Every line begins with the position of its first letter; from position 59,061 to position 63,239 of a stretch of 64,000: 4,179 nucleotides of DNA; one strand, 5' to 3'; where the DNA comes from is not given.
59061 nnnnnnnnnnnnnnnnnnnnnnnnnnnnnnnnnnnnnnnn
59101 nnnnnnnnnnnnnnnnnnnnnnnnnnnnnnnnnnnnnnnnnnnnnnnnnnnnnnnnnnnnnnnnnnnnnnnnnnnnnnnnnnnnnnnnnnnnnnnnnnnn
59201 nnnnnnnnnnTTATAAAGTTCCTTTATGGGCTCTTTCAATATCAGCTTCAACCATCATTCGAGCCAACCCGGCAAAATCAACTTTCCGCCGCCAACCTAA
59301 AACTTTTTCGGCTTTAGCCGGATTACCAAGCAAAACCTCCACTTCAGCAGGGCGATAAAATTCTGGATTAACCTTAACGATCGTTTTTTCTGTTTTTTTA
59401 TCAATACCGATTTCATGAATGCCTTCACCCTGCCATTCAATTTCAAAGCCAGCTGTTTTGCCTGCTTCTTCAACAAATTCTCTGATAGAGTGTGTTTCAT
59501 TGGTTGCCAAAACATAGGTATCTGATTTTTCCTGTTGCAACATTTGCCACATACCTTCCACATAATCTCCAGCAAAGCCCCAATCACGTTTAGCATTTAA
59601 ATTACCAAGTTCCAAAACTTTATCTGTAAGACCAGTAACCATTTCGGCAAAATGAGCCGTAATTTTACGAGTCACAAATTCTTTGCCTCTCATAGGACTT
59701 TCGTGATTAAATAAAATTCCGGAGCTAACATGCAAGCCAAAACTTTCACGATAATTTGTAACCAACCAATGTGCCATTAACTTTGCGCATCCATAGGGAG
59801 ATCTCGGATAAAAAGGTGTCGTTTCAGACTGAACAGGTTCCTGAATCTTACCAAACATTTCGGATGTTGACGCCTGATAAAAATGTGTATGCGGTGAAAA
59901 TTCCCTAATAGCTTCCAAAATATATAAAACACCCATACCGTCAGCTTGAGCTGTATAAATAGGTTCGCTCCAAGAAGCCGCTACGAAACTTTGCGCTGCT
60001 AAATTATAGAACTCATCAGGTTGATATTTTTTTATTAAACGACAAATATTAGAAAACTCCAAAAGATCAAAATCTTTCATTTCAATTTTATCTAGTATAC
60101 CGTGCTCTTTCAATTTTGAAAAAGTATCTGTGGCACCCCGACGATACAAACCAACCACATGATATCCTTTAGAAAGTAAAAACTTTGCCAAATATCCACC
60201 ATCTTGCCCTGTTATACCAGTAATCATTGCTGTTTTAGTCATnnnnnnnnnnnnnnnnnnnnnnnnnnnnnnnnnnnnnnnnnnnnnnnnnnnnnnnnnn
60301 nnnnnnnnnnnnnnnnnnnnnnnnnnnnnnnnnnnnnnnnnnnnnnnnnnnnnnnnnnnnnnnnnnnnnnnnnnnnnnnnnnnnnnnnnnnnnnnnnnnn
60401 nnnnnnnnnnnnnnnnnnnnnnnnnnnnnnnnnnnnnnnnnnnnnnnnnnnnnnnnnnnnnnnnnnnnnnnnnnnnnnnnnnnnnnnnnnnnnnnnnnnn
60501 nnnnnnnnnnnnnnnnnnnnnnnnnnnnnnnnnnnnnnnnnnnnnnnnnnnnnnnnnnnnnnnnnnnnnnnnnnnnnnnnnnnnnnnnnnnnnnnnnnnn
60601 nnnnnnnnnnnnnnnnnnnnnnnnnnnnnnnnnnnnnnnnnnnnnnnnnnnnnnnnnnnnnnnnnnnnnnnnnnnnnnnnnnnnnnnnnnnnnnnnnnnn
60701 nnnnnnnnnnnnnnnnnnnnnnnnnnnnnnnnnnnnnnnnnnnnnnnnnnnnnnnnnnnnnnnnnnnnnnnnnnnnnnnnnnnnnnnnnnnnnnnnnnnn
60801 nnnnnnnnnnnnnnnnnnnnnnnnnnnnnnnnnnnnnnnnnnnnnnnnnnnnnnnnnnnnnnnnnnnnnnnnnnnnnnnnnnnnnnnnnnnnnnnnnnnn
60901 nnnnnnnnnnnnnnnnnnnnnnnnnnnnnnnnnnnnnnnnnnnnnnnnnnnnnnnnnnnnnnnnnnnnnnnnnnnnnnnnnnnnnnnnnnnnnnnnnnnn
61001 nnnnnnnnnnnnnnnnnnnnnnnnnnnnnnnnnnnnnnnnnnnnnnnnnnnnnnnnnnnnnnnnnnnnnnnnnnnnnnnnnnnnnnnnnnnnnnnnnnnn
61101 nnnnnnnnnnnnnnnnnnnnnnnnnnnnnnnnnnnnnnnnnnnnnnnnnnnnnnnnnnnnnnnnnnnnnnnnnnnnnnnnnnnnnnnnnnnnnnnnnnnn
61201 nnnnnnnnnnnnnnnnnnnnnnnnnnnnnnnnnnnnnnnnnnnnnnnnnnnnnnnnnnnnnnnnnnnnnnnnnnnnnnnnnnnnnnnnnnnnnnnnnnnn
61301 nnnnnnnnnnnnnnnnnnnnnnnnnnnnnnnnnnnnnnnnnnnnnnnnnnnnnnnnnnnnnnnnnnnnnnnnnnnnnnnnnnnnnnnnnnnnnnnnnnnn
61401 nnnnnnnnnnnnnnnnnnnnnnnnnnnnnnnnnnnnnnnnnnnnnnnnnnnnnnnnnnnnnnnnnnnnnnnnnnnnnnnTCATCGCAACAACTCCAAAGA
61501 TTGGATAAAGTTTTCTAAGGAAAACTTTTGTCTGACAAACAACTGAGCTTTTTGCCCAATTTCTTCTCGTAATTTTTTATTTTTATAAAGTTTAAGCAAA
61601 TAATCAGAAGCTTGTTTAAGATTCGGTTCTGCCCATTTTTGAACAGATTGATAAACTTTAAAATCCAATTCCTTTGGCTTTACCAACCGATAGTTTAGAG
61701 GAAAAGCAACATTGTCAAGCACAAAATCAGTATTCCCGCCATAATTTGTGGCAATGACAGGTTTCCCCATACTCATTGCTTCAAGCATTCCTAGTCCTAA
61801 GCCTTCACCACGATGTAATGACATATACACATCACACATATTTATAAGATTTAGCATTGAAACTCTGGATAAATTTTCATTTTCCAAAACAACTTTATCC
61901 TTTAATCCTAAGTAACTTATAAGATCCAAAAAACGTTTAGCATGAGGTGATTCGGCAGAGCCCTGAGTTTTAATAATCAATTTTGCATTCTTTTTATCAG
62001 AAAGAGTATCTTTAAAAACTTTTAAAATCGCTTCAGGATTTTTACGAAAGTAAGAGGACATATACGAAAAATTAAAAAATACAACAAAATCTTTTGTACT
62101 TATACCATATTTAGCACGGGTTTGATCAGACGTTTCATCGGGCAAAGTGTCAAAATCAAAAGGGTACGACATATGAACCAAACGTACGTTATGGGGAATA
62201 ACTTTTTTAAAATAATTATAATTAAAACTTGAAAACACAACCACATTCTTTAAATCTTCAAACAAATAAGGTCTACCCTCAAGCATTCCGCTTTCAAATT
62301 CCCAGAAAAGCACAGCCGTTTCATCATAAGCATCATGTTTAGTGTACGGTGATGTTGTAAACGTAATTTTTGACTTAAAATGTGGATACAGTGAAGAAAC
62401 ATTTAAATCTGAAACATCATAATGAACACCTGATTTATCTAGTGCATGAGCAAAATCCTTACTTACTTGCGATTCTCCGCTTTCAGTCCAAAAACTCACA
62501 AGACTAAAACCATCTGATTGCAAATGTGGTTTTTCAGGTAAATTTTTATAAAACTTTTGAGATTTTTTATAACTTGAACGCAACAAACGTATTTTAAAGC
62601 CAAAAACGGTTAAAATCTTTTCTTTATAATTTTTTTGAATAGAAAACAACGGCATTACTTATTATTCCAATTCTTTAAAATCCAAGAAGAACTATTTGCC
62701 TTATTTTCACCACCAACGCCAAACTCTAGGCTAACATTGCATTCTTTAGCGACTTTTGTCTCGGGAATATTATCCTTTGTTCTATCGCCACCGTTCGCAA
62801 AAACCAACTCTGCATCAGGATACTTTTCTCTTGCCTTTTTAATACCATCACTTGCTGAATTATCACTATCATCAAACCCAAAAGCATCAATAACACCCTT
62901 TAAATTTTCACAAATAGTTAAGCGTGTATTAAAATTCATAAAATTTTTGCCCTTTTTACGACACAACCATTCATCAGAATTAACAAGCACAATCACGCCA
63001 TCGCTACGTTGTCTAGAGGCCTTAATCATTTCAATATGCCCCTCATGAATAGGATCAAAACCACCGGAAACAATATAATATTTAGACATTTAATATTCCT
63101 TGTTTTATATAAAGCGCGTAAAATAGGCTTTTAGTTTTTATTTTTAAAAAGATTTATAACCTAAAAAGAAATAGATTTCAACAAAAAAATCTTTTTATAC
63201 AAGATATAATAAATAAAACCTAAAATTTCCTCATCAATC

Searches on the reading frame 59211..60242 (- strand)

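Call 22: search_protein_families(library=pfam, proteins=[window:59211-60242:-])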
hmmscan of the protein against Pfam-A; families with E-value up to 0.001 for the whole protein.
window:59211-60242:- (343 aa): 3 families
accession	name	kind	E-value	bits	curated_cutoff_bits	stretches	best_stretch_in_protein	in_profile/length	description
PF16363.11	GDP_Man_Dehyd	-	5.6e-126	420.9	27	1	6-330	1-332/332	GDP-mannose 4,6 dehydratase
PF01370.27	Epimerase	-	2.6e-63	214.1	20.9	1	6-245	2-239/240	NAD dependent epimerase/dehydratase family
PF04321.23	RmlD_sub_bind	-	1.3e-05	24.9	27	1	6-166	4-141/287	RmlD substrate binding domain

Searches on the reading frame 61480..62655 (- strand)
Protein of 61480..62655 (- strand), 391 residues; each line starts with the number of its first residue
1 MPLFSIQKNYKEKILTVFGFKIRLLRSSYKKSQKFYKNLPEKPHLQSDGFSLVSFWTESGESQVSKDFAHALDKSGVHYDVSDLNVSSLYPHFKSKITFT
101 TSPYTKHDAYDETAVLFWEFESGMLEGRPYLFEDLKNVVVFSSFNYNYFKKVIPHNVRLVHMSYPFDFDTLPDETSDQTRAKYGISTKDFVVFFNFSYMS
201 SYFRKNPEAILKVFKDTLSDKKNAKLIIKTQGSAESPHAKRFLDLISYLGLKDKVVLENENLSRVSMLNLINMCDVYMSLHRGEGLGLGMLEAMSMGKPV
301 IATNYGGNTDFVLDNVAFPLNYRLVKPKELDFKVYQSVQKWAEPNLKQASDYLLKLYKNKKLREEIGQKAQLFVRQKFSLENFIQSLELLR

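Call 22: search_protein_families(library=pfam, proteins=[window:61480-62655:-])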
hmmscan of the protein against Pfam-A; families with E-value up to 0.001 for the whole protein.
window:61480-62655:- (391 aa): 3 families
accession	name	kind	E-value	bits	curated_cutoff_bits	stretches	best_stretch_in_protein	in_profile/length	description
PF00534.26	Glycos_transf_1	-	2.9e-18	66.4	26.4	1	179-321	5-136/172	Glycosyl transferases group 1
PF13692.12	Glyco_trans_1_4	-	5.3e-13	49.9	27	1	203-316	13-119/142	Glycosyl transferases group 1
PF20706.3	GT4-conflict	-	0.00066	19.2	26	1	255-368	263-374/385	Family 4 Glycosyltransferase in conflict systems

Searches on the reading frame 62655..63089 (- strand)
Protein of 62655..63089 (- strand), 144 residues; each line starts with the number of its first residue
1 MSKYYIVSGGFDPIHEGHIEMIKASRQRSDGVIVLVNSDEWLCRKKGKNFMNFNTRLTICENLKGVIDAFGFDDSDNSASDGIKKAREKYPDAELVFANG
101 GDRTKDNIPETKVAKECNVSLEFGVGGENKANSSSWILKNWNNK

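Call 22: search_protein_families(library=pfam, proteins=[window:62655-63089:-])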
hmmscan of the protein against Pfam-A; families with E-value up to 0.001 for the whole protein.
window:62655-63089:- (144 aa): 1 family
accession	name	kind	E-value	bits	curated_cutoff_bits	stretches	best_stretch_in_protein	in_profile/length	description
PF01467.32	CTP_transf_like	-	1.3e-11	45.3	21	1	7-106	2-93/133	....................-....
